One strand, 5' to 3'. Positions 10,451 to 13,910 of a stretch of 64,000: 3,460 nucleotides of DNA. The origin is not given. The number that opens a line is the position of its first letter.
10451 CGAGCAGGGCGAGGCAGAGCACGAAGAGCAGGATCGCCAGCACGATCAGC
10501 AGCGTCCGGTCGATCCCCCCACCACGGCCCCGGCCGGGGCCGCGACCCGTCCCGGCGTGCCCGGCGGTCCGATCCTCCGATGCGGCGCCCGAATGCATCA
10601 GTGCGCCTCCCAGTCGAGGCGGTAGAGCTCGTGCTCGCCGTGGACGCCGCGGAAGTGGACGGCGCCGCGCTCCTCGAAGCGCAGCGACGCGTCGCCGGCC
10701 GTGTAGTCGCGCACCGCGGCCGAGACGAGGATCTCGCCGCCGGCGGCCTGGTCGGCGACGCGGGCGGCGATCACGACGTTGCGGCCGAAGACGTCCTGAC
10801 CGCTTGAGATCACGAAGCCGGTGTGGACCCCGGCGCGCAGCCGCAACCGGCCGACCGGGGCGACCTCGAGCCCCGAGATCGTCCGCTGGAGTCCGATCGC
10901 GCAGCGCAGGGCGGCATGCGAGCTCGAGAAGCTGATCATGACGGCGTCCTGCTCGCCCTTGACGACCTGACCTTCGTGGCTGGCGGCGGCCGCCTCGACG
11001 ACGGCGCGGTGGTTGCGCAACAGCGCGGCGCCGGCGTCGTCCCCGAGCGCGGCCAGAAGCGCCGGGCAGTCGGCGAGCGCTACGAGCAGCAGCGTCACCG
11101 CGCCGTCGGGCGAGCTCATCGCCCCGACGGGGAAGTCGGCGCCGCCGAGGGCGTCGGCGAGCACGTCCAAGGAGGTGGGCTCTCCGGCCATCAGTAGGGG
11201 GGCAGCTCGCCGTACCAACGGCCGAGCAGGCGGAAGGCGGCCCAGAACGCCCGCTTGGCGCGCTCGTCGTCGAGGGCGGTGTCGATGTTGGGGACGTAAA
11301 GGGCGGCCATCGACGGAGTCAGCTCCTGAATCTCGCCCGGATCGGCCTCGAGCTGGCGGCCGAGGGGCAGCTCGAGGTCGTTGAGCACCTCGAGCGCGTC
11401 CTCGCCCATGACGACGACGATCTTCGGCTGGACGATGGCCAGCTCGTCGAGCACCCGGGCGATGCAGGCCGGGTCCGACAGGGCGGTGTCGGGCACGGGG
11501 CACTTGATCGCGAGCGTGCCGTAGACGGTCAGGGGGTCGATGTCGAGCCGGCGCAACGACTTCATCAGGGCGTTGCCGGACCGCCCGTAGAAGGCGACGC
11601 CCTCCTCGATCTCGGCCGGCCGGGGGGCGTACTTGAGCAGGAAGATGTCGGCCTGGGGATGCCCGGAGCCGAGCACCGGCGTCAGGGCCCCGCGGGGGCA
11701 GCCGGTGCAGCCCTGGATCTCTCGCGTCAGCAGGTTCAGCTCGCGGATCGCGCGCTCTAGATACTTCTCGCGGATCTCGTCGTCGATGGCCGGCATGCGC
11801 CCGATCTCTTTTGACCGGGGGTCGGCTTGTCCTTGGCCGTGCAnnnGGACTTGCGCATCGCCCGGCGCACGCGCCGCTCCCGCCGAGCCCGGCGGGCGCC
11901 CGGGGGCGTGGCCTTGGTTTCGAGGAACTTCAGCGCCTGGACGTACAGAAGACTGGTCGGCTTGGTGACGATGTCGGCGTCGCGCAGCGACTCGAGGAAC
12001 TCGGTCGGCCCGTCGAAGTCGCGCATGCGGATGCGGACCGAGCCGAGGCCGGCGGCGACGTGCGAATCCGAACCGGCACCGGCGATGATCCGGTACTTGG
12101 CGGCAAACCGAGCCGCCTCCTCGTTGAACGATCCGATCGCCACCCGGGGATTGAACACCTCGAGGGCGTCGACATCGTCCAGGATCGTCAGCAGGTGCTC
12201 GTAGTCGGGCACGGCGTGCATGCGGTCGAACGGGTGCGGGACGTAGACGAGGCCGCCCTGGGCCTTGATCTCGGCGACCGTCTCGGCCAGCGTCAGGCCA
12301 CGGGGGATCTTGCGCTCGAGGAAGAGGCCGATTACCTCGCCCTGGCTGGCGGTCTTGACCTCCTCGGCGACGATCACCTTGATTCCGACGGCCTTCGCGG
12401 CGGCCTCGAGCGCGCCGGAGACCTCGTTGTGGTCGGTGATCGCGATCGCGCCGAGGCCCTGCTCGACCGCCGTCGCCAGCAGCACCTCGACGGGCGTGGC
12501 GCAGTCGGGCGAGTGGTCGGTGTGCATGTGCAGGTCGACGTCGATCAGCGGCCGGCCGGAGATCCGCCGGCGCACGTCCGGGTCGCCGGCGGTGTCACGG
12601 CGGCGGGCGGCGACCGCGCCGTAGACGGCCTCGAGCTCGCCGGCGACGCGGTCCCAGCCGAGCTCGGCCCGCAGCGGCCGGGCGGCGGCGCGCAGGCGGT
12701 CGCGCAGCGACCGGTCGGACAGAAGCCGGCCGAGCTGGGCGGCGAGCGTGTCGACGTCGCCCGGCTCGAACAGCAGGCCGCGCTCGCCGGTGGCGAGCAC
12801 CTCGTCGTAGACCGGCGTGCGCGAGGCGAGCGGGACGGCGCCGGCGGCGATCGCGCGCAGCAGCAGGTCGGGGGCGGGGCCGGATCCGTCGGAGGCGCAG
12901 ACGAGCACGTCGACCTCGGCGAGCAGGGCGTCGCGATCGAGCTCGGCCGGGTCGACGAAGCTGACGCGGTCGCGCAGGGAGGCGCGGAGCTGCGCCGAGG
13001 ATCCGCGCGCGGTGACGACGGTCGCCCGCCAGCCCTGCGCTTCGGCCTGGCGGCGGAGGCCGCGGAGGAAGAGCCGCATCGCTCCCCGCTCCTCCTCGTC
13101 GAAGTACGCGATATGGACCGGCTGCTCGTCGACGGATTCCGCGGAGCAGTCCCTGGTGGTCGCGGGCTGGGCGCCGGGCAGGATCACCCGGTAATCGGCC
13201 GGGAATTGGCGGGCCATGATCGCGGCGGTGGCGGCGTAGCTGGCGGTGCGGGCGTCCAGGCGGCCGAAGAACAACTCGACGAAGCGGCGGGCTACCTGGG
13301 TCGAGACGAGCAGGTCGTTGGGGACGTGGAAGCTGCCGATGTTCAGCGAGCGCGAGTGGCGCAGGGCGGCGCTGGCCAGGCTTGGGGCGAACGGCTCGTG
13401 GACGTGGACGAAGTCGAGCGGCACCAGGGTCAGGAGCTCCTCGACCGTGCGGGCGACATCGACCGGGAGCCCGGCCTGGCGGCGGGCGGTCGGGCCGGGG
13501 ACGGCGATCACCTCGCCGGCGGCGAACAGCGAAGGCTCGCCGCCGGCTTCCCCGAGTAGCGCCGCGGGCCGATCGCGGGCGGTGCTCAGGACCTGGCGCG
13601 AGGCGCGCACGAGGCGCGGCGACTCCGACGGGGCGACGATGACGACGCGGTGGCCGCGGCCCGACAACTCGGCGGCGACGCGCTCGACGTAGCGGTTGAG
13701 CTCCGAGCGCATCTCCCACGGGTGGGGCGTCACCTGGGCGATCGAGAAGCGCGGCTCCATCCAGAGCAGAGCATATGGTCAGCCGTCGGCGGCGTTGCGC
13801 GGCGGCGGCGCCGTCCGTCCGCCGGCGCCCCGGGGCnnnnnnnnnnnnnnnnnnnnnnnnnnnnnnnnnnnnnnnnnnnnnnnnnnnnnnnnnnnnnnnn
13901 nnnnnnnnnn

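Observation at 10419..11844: Translationally coupled trio: UDG-fold Fe-S protein and cyclase-fold protein, both with substituted catalytic motifs, plus a 59-aa TM peptide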

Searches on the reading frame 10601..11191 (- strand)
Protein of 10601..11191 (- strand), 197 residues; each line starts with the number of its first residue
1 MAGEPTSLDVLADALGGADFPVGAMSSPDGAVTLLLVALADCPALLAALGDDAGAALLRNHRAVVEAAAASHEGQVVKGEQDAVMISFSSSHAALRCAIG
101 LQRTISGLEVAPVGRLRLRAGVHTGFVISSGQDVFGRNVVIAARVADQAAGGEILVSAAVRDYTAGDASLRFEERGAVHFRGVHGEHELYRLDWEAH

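Call 4: search_protein_families(library=pfam, proteins=[window:10601-11191:-], max_evalue=0.1)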
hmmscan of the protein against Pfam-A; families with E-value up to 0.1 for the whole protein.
window:10601-11191:- (197 aa): 1 family
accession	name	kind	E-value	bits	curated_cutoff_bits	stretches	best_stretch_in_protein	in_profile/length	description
PF00211.25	Guanylate_cyc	-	3.7e-09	36.9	21.9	1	57-192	34-181/183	Adenylate and Guanylate cyclase catalytic domain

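Call 5: search_protein_families(library=ncbifam, proteins=[window:10601-11191:-], max_evalue=0.1)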
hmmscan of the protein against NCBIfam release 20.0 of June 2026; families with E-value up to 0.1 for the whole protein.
window:10601-11191:- (197 aa): 3 families
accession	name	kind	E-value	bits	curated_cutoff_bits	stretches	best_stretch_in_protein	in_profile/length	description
NF058673.1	LipAdnlyCyLipJMY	equivalog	2.2e-23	82.7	800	1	41-191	305-448/449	bifunctional lipase/adenylate cyclase LipJ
TIGR04510.1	mod_pep_cyc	subfamily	6.1e-07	28.3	400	1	33-129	7-102/814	putative peptide modification system cyclase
TIGR03903.1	TOMM_kin_cyc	equivalog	2.4e-05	22.4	705.75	1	94-169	361-441/1267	TOMM system kinase/cyclase fusion protein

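Call 7: search_solved_structures(query=window:10601-11191:-, max_evalue=1, show_alignments=3)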
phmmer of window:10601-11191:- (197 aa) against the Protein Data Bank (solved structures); distinct sequences matched with E-value up to 1: 12.
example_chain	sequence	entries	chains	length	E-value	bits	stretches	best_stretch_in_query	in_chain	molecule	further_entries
4wp3_A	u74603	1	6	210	1.8e-30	109.7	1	7-191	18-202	Ma1120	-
4wp8_A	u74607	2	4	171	2.3e-27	99.6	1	31-190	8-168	Ma1120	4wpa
4wp9_A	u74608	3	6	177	2.8e-27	99.4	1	31-191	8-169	Ma1120 | Cyclase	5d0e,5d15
5d0g_A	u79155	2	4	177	6.6e-25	91.6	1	31-191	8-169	Cyclase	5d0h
1ybt_A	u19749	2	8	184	5.3e-14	56.1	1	33-189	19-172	hydrolase, alpha/beta hydrolase fold family | lipJ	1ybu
3mr7_A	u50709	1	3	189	2.3e-11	47.5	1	61-178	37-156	Adenylate/guanylate cyclase/hydrolase, alpha/beta fold family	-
1fx4_A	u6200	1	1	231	1.3e-08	38.6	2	115-192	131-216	RECEPTOR-TYPE ADENYLATE CYCLASE GRESAG 4.3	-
1fx2_A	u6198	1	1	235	3.5e-07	33.8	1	115-193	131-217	RECEPTOR-TYPE ADENYLATE CYCLASE GRESAG 4.1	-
1y10_A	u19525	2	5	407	1.2e-05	28.9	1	116-192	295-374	Hypothetical protein Rv1264/MT1302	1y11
1wc0_A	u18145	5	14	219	0.027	17.9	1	109-170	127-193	ADENYLATE CYCLASE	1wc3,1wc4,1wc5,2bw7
1wc1_A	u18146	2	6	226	0.065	16.7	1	109-170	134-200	ADENYLATE CYCLASE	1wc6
3r5g_A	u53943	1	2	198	0.84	13.1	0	115-190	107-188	CyaB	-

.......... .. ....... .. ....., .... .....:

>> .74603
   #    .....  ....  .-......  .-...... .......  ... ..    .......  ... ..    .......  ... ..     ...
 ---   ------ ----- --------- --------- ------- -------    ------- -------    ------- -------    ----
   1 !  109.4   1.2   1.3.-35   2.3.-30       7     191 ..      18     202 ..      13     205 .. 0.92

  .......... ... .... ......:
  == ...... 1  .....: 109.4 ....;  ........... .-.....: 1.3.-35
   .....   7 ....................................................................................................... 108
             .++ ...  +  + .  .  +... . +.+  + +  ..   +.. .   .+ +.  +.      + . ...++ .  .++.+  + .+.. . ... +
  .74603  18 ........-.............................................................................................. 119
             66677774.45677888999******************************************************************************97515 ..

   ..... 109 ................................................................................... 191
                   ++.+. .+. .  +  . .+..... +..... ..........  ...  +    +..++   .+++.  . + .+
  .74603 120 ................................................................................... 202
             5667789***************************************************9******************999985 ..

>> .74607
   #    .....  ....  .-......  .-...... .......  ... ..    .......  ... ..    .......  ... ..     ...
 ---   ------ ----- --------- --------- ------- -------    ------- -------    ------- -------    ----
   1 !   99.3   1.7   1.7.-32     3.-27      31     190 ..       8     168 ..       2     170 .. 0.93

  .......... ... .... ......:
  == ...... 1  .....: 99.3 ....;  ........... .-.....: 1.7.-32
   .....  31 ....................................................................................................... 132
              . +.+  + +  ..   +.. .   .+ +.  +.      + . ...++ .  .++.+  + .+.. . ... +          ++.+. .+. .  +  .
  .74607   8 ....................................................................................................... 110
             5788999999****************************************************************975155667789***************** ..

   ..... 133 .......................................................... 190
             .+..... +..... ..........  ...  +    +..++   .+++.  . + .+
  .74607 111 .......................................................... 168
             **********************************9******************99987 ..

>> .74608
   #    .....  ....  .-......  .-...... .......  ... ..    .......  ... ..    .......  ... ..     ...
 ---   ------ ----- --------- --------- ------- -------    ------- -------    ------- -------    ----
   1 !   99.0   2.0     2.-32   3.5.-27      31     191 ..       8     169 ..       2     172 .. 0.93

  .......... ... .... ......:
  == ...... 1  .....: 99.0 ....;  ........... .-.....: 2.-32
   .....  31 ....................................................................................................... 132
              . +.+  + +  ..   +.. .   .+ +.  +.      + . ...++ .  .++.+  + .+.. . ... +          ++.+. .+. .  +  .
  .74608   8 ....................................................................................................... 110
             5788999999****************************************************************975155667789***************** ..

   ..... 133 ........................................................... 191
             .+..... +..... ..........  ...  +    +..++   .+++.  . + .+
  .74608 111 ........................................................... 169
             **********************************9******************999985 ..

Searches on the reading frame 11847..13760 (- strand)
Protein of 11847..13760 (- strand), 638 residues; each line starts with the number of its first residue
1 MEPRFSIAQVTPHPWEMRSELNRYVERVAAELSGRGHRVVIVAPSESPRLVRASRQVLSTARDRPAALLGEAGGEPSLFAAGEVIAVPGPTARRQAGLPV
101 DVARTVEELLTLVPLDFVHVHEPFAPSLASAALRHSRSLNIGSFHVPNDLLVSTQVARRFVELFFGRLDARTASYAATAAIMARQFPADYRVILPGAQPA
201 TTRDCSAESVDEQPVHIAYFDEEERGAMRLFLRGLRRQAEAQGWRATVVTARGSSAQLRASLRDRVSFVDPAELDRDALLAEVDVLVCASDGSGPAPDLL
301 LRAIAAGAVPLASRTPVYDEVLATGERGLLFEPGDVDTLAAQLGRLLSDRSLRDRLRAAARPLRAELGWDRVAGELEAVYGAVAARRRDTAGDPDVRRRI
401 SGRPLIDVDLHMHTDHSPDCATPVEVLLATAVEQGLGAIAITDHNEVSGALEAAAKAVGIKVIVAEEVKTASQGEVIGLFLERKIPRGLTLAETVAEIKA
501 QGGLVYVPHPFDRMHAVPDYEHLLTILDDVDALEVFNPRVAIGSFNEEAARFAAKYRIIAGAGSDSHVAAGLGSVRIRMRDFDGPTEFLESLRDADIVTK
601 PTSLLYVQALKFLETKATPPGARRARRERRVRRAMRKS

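Call 4: search_protein_families(library=pfam, proteins=[window:11847-13760:-], max_evalue=0.1)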
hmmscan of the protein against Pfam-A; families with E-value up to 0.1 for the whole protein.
window:11847-13760:- (638 aa): 8 families
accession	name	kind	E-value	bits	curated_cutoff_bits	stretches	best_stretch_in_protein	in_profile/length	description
PF02811.25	PHP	-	1.9e-12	48.2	26.4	1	409-475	1-70/164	PHP domain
PF13692.12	Glyco_trans_1_4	-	9.9e-12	45.7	27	1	223-349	12-142/142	Glycosyl transferases group 1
PF13263.12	PHP_C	-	1.1e-10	41.3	21.3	1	544-594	2-53/56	PHP-associated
PF13439.12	Glyco_transf_4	-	1.4e-10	41.9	28.5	1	22-196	5-165/170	Glycosyltransferase Family 4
PF00534.26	Glycos_transf_1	-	3.2e-10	40.3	26.4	1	261-361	70-170/172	Glycosyl transferases group 1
PF13579.12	Glyco_trans_4_4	-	2.4e-07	31.7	29.7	1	22-189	4-149/158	Glycosyl transferase 4-like domain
PF13524.12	Glyco_trans_1_2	-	0.00013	22.3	25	1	301-376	68-142/144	Glycosyl transferase-like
PF13380.12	CoA_binding_2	-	0.029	15.3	22.8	0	22-50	13-41/116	CoA binding domain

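Call 5: search_protein_families(library=ncbifam, proteins=[window:11847-13760:-], max_evalue=0.1)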
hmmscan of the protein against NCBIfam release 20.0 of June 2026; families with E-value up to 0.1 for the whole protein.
window:11847-13760:- (638 aa): 25 families
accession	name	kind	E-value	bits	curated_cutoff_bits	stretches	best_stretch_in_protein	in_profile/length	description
NF038032.1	CehA_McbA_metalo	domain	1.4e-16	60.9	80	1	408-595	5-211/315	CehA/McbA family metallohydrolase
NF041577.1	nside_bi_sphtase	equivalog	7.8e-10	38.4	400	1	407-474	3-71/276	3',5'-nucleoside bisphosphate phosphatase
NF047791.1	RNaseRnm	equivalog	5.1e-09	35.8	375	1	408-457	3-55/275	RNase RNM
TIGR04063.1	stp3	hypoth_equivalog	2.6e-07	29.9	442.05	1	301-383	312-395/397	TIGR04063 family PEP-CTERM/XrtA system glycosyltransferase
TIGR00594.1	polc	superfamily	4.4e-06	25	434.35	1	408-472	2-69/1022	DNA polymerase III subunit alpha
NF005298.0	PRK06826.1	equivalog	6e-06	24.2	1260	1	408-473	6-74/1151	DNA polymerase III subunit alpha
NF004226.0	PRK05673.1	equivalog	6.3e-06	24.3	1002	1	408-473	7-75/1146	DNA polymerase III subunit alpha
TIGR03999.1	thiol_BshA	equivalog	1.5e-05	24.1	273.7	1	262-380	253-370/375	N-acetyl-alpha-D-glucosaminyl L-malate synthase BshA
NF001688.0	PRK00448.1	equivalog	2.8e-05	21.9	873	1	408-474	339-408/1445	PolC-type DNA polymerase III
NF041876.1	EPS_EpsE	equivalog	3.3e-05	23.3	400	1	261-361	273-373/389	exopolysaccharide biosynthesis GT4 family glycosyltransferase EpsE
TIGR03088.1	stp2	hypoth_equivalog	3.7e-05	23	409.05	1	273-381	263-371/374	TIGR03088 family PEP-CTERM/XrtA system glycosyltransferase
TIGR03449.1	mycothiol_MshA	equivalog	4.7e-05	22.5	462.5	1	300-383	320-403/406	D-inositol-3-phosphate glycosyltransferase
TIGR01856.1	hisJ_fam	subfamily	0.00016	21.4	90.2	1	409-448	2-41/252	histidinol-phosphatase HisJ family protein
NF007079.0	PRK09532.1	equivalog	0.00024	19.5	1525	1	408-468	4-67/876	DNA polymerase III subunit alpha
NF045780.1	TrlF_fam_ATP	equivalog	0.00026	19.9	350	1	409-465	9-78/944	TrlF family AAA-like ATPase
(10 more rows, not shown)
